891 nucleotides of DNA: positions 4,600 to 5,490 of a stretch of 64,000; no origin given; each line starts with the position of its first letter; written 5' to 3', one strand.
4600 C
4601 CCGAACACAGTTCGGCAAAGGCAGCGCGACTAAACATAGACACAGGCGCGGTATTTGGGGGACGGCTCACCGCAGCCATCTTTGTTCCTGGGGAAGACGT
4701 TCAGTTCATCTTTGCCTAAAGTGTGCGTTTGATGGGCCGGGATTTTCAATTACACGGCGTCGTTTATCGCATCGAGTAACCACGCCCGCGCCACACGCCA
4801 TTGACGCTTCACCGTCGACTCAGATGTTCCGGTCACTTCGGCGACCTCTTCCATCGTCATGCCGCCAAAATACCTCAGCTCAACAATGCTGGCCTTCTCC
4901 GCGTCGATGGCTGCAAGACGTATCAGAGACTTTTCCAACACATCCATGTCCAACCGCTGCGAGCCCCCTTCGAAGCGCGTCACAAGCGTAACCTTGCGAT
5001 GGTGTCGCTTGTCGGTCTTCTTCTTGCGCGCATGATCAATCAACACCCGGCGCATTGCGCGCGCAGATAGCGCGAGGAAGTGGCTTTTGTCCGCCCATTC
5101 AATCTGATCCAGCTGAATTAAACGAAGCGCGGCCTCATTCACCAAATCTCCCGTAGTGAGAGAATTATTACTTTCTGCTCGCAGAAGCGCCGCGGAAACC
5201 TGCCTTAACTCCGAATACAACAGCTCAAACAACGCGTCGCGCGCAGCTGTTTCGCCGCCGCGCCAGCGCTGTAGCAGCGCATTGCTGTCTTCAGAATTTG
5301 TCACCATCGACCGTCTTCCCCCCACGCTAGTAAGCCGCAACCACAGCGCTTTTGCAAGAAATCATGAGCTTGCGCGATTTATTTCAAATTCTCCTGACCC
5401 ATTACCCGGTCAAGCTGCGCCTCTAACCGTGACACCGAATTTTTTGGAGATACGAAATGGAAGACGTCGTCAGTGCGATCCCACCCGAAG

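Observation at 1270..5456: Kinase-associated ECF sigma factor, its cognate Ser/Thr kinase and a PPP phosphatase, divergent from the 8-gene operon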

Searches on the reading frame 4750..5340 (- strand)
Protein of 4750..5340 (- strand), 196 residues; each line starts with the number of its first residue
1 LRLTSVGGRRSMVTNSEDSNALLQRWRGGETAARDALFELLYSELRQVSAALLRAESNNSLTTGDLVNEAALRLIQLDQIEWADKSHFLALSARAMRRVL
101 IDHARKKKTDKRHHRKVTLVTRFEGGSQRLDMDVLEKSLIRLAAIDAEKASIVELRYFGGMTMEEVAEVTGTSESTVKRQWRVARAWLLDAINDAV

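Call 7: search_protein_families(library=pfam, proteins=[window:4750-5340:-], max_evalue=0.01)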
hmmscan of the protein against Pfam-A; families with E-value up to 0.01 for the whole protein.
window:4750-5340:- (196 aa): 8 families
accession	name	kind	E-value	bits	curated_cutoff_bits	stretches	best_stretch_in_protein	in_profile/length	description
PF07638.17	Sigma70_ECF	-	1.9e-35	122.9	21.1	1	20-193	5-184/185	ECF sigma factor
PF08281.18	Sigma70_r4_2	-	1.4e-08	34.7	25.7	1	148-186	14-52/54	Sigma-70, region 4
PF04545.22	Sigma70_r4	-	9.5e-08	31.9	24.1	1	142-180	2-40/50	Sigma-70, region 4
PF02001.22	DUF134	-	0.00044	21.2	27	0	68-114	39-84/98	Protein of unknown function DUF134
PF04542.20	Sigma70_r2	-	0.00054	20.1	24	1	43-108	3-69/71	Sigma-70 region 2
PF06530.18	Phage_antitermQ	-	0.0007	20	26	1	134-187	52-105/118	Phage antitermination protein Q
PF13384.12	HTH_23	-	0.003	17.8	24.6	1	147-181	5-37/50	Homeodomain-like domain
PF13518.12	HTH_28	-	0.0071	16.9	25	0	148-182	1-33/52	Helix-turn-helix domain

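Call 8: search_protein_families(library=ncbifam, proteins=[window:4750-5340:-], max_evalue=0.01)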
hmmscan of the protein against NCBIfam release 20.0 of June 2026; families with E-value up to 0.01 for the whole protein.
window:4750-5340:- (196 aa): 35 families (the best 25 are shown)
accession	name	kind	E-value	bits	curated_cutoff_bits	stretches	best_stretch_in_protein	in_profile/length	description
TIGR02999.1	Sig-70_X6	subfamily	1.3e-53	181.6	126.15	1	21-192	6-182/183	ECF-type sigma factor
TIGR02937.1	sigma70-ECF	superfamily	1.1e-17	64.1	42.9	1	33-191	2-164/165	sigma-70 family RNA polymerase sigma factor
NF009166.1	PRK12513.1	equivalog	1.5e-13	50.9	206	1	14-192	4-186/193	RNA polymerase sigma factor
TIGR02983.1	SigE-fam_strep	subfamily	1e-09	38.5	141.55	1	43-188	17-154/162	SigE family RNA polymerase sigma factor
NF007216.0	PRK09638.1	equivalog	2.7e-09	37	194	1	17-180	3-162/180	RNA polymerase sigma factor SigY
NF058625.1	sigma_PG0214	equivalog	8.4e-09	35.4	130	1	58-191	26-160/170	GFO_1088 family ECF-type sigma factor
TIGR02985.1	Sig70_bacteroi1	subfamily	6.2e-07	29.8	126.4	1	38-186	3-156/162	RNA polymerase sigma-70 factor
NF053879.1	RNAPolSigSigVBac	equivalog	9.3e-07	28.6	190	1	94-180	61-143/160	RNA polymerase sigma factor SigV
TIGR02984.1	Sig-70_plancto1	subfamily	2e-06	27.5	183.75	1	142-182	138-178/189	RNA polymerase sigma-70 factor, Planctomycetaceae-specific subfamily 1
TIGR02989.1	Sig-70_gvs1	subfamily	5e-06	26.5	124.55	1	53-190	18-156/158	RNA polymerase sigma-70 factor, Rhodopirellula/Verrucomicrobium family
TIGR02954.1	Sig70_famx3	hypoth_equivalog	6.2e-06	26.1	188.5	1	28-188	12-163/170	RNA polymerase sigma-70 factor, TIGR02954 family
TIGR02950.1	SigM_subfam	subfamily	1.3e-05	25.1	147.95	1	56-186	20-152/159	RNA polymerase sigma factor, SigM family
TIGR02959.1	SigZ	equivalog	1.5e-05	24.9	168.65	1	62-194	21-150/170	RNA polymerase sigma factor SigZ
NF007228.0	PRK09646.1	subfamily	3e-05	23.7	226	1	12-184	10-182/194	ECF RNA polymerase sigma factor SigK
NF007227.0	PRK09645.1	subfamily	3.5e-05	23.8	202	1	32-180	9-158/177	sigma-70 family RNA polymerase sigma factor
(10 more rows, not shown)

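Call 13: find_homologous_proteins(query=window:4753-5307:-)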
Query seq(185 aa) (185 aa): 1782 proteins with E <= 0.001 among 2285 candidates; the best 120 are listed.
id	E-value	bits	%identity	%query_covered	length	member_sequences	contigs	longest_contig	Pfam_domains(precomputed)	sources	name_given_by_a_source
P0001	1.9e-110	384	100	100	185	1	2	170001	PF07638.18,PF04545.23,PF08281.19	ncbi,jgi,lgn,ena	jgi:RNA polymerase sigma factor (TIGR02999 family)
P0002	1.8e-99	348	89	100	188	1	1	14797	PF07638.18,PF04545.23,PF08281.19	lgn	-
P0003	2.8e-95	335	84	100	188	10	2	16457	PF07638.18,PF04545.23,PF08281.19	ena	-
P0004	5.1e-92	324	82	100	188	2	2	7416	PF07638.18,PF04545.23,PF08281.19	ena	-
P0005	1.0e-90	320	81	100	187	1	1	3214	PF07638.18,PF04545.23,PF08281.19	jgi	-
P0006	1.5e-90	319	82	98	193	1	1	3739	PF07638.18,PF04545.23,PF08281.19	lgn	-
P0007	2.2e-90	319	82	100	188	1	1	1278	PF07638.18,PF04545.23,PF08281.19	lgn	-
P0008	9.2e-90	317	82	98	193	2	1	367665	PF02001.22,PF07638.18,PF04545.23,PF08281.19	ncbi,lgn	ncbi:MAG: sigma-70 family RNA polymerase sigma factor [Henriciella sp.]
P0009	4.1e-89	315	81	99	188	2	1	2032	PF07638.18,PF04545.23,PF08281.19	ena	-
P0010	5.4e-89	314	79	99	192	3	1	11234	PF07638.18,PF04545.23,PF08281.19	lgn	-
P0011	7.9e-89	314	81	98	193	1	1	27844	PF07638.18,PF04545.23,PF08281.19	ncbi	-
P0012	1.1e-88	313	81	100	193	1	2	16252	PF07638.18,PF04545.23,PF06530.19,PF08281.19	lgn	-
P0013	1.1e-88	313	79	99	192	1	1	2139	PF07638.18,PF04545.23,PF08281.19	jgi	-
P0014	2.3e-88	312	81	100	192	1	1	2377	PF07638.18,PF04545.23,PF06530.19,PF08281.19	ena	-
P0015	3.3e-88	312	80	99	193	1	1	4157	PF07638.18,PF04545.23,PF08281.19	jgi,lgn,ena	-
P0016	7.1e-88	311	83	97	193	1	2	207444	PF02001.22,PF07638.18,PF04545.23,PF08281.19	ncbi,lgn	-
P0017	1.0e-87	310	79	98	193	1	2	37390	PF07638.18,PF04545.23,PF08281.19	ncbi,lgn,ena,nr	ncbi:MAG: sigma-70 family RNA polymerase sigma factor [Hyphomonas sp.]|nr:sigma-70 family RNA polyme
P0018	1.1e-87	310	79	98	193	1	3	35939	PF07638.18,PF04545.23,PF08281.19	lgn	-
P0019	5.2e-87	308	85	95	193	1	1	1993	PF02001.22,PF07638.18,PF04545.23,PF08281.19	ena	-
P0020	6.9e-87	308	80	98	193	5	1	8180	PF07638.18,PF04545.23,PF08281.19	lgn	-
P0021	9.0e-87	307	80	98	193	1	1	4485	PF07638.18,PF04545.23,PF08281.19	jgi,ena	-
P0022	9.9e-87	307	81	96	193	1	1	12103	PF07638.18,PF04545.23,PF08281.19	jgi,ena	-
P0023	1.4e-86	306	79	98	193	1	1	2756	PF07638.18,PF04545.23,PF08281.19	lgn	-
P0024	1.8e-86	306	79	99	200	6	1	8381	PF07638.18,PF04545.23,PF08281.19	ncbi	-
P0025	1.9e-86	306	84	95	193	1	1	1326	PF02001.22,PF07638.18,PF04545.23,PF08281.19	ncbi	-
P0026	2.1e-86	306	81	96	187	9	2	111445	PF07638.18,PF04545.23,PF08281.19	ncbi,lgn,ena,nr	ncbi:MAG: ECF-type sigma factor [Hyphomonas sp.]|nr:sigma-70 family RNA polymerase sigma factor [Alp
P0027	2.3e-86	306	81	96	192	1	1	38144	PF07638.18,PF04545.23,PF08281.19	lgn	-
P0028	2.5e-86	306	79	98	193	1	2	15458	PF02001.22,PF07638.18,PF04545.23,PF08281.19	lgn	-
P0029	3.3e-86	305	81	96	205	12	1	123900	PF07638.18,PF04545.23,PF08281.19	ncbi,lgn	-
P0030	8.0e-86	304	79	98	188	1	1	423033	PF07638.18,PF04545.23,PF06530.19,PF08281.19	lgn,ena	-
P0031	8.9e-86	304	78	98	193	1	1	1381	PF07638.18,PF04545.23,PF08281.19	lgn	-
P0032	1.0e-85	304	79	99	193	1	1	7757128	PF07638.18,PF04545.23,PF08281.19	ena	-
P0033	1.1e-85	304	82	97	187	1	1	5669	PF07638.18,PF04545.23,PF08281.19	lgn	-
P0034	1.7e-85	303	78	99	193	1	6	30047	PF07638.18,PF04545.23,PF08281.19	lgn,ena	-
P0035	2.6e-85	302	78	99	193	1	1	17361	PF07638.18,PF04545.23,PF08281.19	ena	-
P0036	2.9e-85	302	78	99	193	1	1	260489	PF07638.18,PF04545.23,PF08281.19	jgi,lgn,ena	-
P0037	3.1e-85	302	78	99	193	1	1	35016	PF07638.18,PF04545.23,PF08281.19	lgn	-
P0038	3.3e-85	302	79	99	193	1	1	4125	PF07638.18,PF04545.23,PF08281.19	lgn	-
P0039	3.4e-85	302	78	99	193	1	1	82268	PF07638.18,PF04545.23,PF08281.19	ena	-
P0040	4.4e-85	302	78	98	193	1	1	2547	PF07638.18,PF04545.23,PF08281.19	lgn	-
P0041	4.5e-85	302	78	99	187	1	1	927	PF07638.18,PF04545.23,PF08281.19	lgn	-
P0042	4.8e-85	302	77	98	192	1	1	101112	PF07638.18,PF04545.23,PF08281.19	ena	-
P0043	8.7e-85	301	77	99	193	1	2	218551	PF07638.18,PF04545.23,PF08281.19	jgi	jgi:RNA polymerase sigma factor (TIGR02999 family)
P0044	1.2e-84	300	78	98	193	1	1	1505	PF07638.18,PF04545.23,PF04542.21,PF08281.19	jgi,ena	-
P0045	1.3e-84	300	78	99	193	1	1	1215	PF07638.18,PF04545.23,PF08281.19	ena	-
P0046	1.5e-84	300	78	99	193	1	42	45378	PF07638.18,PF04545.23,PF08281.19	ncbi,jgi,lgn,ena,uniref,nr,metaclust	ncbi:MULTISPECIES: sigma-70 family RNA polymerase sigma factor [unclassified Hyphomonas]|jgi:RNA pol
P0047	2.0e-84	300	78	99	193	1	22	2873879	PF07638.18,PF04545.23,PF08281.19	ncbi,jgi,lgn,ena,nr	ncbi:MAG: sigma-70 family RNA polymerase sigma factor [Hyphomonas sp.]|jgi:RNA polymerase sigma fact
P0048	2.6e-84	299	77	99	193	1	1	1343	PF07638.18,PF04545.23,PF08281.19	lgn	-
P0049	9.1e-84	297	77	98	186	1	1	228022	PF07638.18,PF04545.23,PF08281.19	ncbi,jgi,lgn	-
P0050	9.5e-84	297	79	96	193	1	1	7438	PF07638.18,PF04545.23,PF08281.19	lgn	-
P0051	9.8e-84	297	79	96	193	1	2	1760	PF07638.18,PF04545.23,PF08281.19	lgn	-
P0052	1.2e-83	297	76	98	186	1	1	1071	PF07638.18,PF04545.23,PF08281.19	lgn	-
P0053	1.5e-83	297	78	98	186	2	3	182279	PF07638.18,PF04545.23,PF08281.19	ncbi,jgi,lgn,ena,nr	ncbi:ECF-type sigma factor [Henriciella sp.]|nr:ECF-type sigma factor [Henriciella sp.]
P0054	4.4e-83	295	77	98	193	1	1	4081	PF07638.18,PF04545.23,PF08281.19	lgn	-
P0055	5.1e-83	295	74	99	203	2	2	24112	PF07638.18,PF04545.23,PF08281.19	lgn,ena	-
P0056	6.6e-83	295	77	98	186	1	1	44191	PF07638.18,PF04545.23,PF08281.19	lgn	-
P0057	9.4e-83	294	77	98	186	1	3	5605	PF07638.18,PF04545.23,PF08281.19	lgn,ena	-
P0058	1.4e-82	294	76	98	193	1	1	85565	PF07638.18,PF04545.23,PF08281.19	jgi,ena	-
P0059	2.3e-82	293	79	94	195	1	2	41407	PF07638.18,PF04545.23,PF08281.19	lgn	-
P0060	3.0e-82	292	79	94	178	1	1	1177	PF07638.18,PF04545.23,PF08281.19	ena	-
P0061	3.2e-82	292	76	98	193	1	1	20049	PF07638.18,PF04545.23,PF08281.19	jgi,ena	-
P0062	3.7e-82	292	77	98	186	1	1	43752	PF07638.18,PF04545.23,PF08281.19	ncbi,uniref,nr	ncbi:ECF-type sigma factor [Henriciella aquimarina]|uniref:ECF-type sigma factor n=1 Tax=Henriciella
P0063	5.1e-82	292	76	98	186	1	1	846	PF07638.18,PF04545.23,PF08281.19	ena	-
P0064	5.5e-82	292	75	98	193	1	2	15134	PF07638.18,PF04545.23,PF08281.19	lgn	-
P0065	5.6e-82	292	79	94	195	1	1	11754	PF07638.18,PF04545.23,PF08281.19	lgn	-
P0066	1.1e-81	291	75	98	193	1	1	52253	PF07638.18,PF04545.23,PF08281.19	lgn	-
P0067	1.3e-81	290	71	98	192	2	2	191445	PF07638.18,PF04545.23,PF08281.19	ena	-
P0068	1.5e-81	290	76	96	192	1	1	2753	PF07638.18,PF04545.23,PF08281.19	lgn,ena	-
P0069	2.2e-81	290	76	98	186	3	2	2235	PF07638.18,PF04545.23,PF08281.19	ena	-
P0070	2.2e-81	290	75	98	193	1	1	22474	PF07638.18,PF04545.23,PF08281.19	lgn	-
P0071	2.7e-81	289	74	97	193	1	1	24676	PF02001.22,PF07638.18,PF04545.23,PF08281.19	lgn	-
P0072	3.0e-81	289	74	98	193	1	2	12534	PF07638.18,PF04545.23,PF08281.19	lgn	-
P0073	3.2e-81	289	73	98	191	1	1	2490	PF07638.18,PF04545.23,PF08281.19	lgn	-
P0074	3.9e-81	289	73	98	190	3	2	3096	PF07638.18,PF04545.23,PF06530.19,PF08281.19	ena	-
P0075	5.2e-81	288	73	98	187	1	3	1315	PF07638.18,PF04545.23,PF04542.21,PF08281.19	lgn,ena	-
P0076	5.2e-81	288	74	98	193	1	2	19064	PF07638.18,PF04545.23,PF08281.19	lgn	-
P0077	7.9e-81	288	76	96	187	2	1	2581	PF07638.18,PF04545.23,PF08281.19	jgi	-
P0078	9.0e-81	288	73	97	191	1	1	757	PF07638.18,PF04545.23,PF04542.21,PF08281.19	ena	-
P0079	9.8e-81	287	77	96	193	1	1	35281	PF07638.18,PF04545.23,PF06530.19,PF08281.19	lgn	-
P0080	1.9e-80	287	75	97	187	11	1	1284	PF07638.18,PF04545.23,PF08281.19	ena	-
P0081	3.9e-80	286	74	98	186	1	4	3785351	PF07638.18,PF04545.23,PF08281.19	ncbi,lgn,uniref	ncbi:ECF-type sigma factor [Henriciella sp. AS95]|uniref:ECF-type sigma factor n=1 Tax=Henriciella s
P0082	5.3e-80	285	71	99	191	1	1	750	PF07638.18,PF04545.23,PF08281.19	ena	-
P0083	5.9e-80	285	76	97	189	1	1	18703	PF07638.18,PF04545.23,PF08281.19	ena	-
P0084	6.2e-80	285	74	98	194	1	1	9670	PF07638.18,PF04545.23,PF08281.19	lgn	-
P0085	6.3e-80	285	72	98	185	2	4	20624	PF07638.18,PF04545.23,PF08281.19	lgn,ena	-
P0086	8.7e-80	284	70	99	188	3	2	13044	PF07638.18,PF04545.23,PF08281.19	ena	-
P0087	1.0e-79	284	73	99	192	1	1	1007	PF07638.18,PF04545.23,PF08281.19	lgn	-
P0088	1.5e-79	284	70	98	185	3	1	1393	PF19889.6,PF07638.18,PF04545.23,PF08281.19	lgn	-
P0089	1.6e-79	284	70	98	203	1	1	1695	PF07638.18,PF04545.23,PF08281.19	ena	-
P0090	2.5e-79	283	74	98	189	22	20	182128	PF07638.18,PF04545.23,PF08281.19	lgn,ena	-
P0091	3.2e-79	283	72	98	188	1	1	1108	PF07638.18,PF04545.23,PF08281.19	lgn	-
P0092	4.3e-79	282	72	98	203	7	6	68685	PF07638.18,PF04545.23,PF08281.19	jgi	jgi:RNA polymerase sigma factor (TIGR02999 family)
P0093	4.5e-79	282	71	98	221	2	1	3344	PF07638.18,PF04545.23,PF08281.19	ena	-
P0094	6.8e-79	282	74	94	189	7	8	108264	PF07638.18,PF04545.23,PF08281.19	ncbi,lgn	-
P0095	7.5e-79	281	74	96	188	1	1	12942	PF07638.18,PF04545.23,PF08281.19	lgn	-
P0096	1.1e-78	281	74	95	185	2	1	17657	PF13384.13,PF07638.18,PF04545.23,PF06530.19,PF08281.19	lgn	-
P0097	1.2e-78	281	73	96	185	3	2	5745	PF07638.18,PF04545.23,PF08281.19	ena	-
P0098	1.3e-78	281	73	95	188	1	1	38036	PF07638.18,PF04545.23,PF08281.19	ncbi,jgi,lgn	-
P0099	2.1e-78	280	73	98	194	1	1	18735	PF07638.18,PF04545.23,PF08281.19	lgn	-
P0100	2.6e-78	280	72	96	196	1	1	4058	PF07638.18,PF04545.23,PF08281.19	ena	-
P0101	3.1e-78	279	74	98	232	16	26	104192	PF07638.18,PF04545.23,PF08281.19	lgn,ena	-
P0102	5.2e-78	279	70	98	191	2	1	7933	PF07638.18,PF04545.23,PF08281.19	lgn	-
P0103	1.0e-77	278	76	95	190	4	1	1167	PF07638.18,PF04545.23,PF08281.19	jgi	jgi:RNA polymerase sigma factor (TIGR02999 family)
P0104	1.0e-77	278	74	99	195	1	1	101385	PF07638.18,PF04545.23,PF08281.19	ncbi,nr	ncbi:MAG: ECF-type sigma factor [Hyphomonadaceae bacterium]|nr:ECF-type sigma factor [Hyphomonadacea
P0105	1.6e-77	277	74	97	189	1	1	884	PF07638.18,PF04545.23,PF08281.19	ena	-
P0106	1.6e-77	277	72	96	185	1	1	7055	PF13384.13,PF07638.18,PF04545.23,PF08281.19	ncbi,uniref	ncbi:MAG: ECF-type sigma factor [Henriciella sp.]|uniref:ECF-type sigma factor n=1 Tax=Henriciella s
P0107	3.3e-77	276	74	97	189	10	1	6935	PF07638.18,PF04545.23,PF08281.19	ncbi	-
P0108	3.4e-77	276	73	98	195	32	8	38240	PF07638.18,PF04545.23,PF08281.19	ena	-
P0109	6.1e-77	275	73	97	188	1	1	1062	PF07638.18,PF04545.23,PF08281.19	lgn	-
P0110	7.7e-77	275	70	98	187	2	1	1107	PF07638.18,PF04545.23,PF08281.19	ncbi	-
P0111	8.6e-77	275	72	96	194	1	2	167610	PF07638.18,PF04545.23,PF04542.21,PF08281.19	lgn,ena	-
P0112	1.2e-76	274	70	96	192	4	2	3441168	PF07638.18,PF04545.23,PF08281.19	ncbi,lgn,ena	-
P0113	1.6e-76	274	71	98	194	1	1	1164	PF07638.18,PF04545.23,PF08281.19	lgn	-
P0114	1.8e-76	274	70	96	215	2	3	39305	PF07638.18,PF04545.23,PF08281.19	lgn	-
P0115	2.1e-76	273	73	98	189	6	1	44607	PF07638.18,PF04545.23,PF08281.19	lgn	-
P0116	3.7e-76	273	74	97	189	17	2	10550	PF07638.18,PF04545.23,PF08281.19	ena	-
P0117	4.0e-76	273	72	95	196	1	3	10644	PF07638.18,PF04545.23,PF08281.19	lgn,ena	-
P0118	5.3e-76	272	72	99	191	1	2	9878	PF07638.18,PF04545.23,PF08281.19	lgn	-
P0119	5.6e-76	272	74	95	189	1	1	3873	PF07638.18,PF04545.23,PF08281.19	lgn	-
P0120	1.0e-75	271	73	97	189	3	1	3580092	PF07638.18,PF04545.23,PF08281.19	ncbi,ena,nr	nr:ECF-type sigma factor [uncultured Hyphomonas sp.]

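Call 14: find_related_loci(query=P0001, collection=genome_contigs, flank=10000)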
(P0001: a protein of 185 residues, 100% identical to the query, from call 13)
Query P0001 (185 aa) in genome_contigs; peptide patterns used: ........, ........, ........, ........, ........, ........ (x = any residue, [..] = any of these).
547 stretches matched a pattern; 379 encode a relative of the query (tblastn E <= 1e-3); the best 80 are kept; 80 distinct loci.
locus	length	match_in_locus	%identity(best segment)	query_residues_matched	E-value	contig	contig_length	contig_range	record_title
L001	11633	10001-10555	83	1-185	1e-101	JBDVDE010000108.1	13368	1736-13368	MAG: Hyphomonadaceae bacterium isolate CB.51.F.C3_134_58 CB_51_F_C3_134_58_000000000108, whole genome shotgun sequence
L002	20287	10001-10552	82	1-184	9e-100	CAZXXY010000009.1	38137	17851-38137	MAG TPA_asm: uncultured Hyphomonas sp. isolate SRP114822_co1_55 genome assembly, contig: NODE_149_length_38137_cov_161.9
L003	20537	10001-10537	83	3-181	5e-96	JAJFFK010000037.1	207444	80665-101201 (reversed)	MAG: Henriciella sp. isolate OFTM158 OFTM158_36, whole genome shotgun sequence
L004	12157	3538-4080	80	4-184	1e-92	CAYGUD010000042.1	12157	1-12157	MAG TPA_asm: uncultured Hyphomonas sp. isolate ERP117304_co3_99 genome assembly, contig: NODE_7303_length_12157_cov_6.06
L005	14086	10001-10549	78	3-185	2e-92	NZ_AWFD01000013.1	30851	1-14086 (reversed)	Hyphomonas sp. CY54-11-8 contig20, whole genome shotgun sequence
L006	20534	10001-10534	79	8-185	2e-91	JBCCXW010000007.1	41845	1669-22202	MAG: Pseudomonadota bacterium isolate P01_F01_bin.136 k141_838989_length_41845_cov_44.6337, whole genome shotgun sequenc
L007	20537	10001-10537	78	7-185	3e-91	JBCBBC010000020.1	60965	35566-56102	MAG: Pseudomonadota bacterium isolate J06576_4 NODE_20_length_60965_cov_9.862025, whole genome shotgun sequence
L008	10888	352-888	78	7-185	2e-91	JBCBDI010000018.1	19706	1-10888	MAG: Pseudomonadota bacterium isolate J06597_5 NODE_18_length_19706_cov_6.288858, whole genome shotgun sequence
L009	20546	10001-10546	75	3-183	2e-86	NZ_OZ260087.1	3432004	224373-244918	MAG: Hyphomonas sp. isolate C9799-m1-bin12 chromosome 1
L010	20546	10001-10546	73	3-183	3e-85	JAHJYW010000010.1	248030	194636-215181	MAG: Alphaproteobacteria bacterium isolate UMS_B.mb.54 UMS_B.mb.54_k119_63709, whole genome shotgun sequence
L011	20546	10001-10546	73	3-183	2e-84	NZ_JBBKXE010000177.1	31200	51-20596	MAG: Hyphomonas sp. isolate metabat_bins.189 k119_347318, whole genome shotgun sequence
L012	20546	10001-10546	73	3-183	7e-84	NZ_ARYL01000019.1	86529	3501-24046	Hyphomonas oceanitis SCH89 contig19, whole genome shotgun sequence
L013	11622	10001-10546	71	3-183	7e-84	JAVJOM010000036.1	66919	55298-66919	MAG: Hyphomonas sp. isolate A1-SPW-22 k141_2824, whole genome shotgun sequence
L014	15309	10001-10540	72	3-181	2e-82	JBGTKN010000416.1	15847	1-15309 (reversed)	MAG: Hyphomonas sp. isolate JTS-RE313 k141_3953132, whole genome shotgun sequence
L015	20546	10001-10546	70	4-183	5e-81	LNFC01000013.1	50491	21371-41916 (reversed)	MAG: Acidobacteria bacterium Ga0077551 Ga0077551_111.1, whole genome shotgun sequence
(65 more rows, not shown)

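Call 42: search_protein_families(library=padloc, proteins=[window:4750-5307:-], max_evalue=0.001)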
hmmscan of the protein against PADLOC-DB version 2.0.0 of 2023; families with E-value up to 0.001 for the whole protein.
window:4750-5307:- (185 aa): 2 families
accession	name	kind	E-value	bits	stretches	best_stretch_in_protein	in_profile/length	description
PDLC01434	CasR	-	0.00039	18.3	1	102-169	105-161/191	"CAS-I,CAS-II,CAS-III,CAS-IV,CAS-V,CAS-VI; associated_signaling"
PDLC01858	CARF3--CARF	-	0.00085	17.3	0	99-169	110-177/204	-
